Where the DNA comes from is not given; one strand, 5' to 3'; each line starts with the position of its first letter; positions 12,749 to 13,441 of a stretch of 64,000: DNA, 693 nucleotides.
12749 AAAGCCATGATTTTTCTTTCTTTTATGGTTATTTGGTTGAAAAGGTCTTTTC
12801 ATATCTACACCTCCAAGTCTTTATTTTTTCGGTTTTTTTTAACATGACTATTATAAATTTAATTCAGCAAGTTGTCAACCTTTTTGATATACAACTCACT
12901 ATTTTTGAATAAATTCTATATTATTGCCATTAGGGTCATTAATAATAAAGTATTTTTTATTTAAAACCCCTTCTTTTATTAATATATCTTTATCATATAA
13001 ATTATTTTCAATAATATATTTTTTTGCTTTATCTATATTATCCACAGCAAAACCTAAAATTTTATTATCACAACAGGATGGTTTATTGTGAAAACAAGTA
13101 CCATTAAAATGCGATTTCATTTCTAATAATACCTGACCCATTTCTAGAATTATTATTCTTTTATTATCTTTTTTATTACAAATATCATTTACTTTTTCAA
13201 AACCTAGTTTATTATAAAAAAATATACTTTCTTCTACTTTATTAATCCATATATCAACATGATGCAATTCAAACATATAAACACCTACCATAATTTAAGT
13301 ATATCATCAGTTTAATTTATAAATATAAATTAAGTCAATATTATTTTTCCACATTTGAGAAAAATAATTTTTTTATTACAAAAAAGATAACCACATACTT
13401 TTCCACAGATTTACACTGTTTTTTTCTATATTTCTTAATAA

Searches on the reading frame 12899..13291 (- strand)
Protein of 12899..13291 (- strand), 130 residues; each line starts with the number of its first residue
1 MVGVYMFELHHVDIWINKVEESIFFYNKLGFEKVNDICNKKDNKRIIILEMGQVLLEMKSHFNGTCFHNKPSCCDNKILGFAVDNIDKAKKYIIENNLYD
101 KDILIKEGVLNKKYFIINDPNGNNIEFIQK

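Call 29: search_protein_families(library=pfam, proteins=[window:12899-13291:-], max_evalue=0.00001)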
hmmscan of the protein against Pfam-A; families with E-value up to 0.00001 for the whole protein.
window:12899-13291:- (130 aa): 1 family
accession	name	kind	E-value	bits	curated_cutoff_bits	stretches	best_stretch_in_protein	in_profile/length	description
PF00903.31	Glyoxalase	-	4.1e-07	30.8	20.6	1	9-127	2-121/121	Glyoxalase/Bleomycin resistance protein/Dioxygenase superfamily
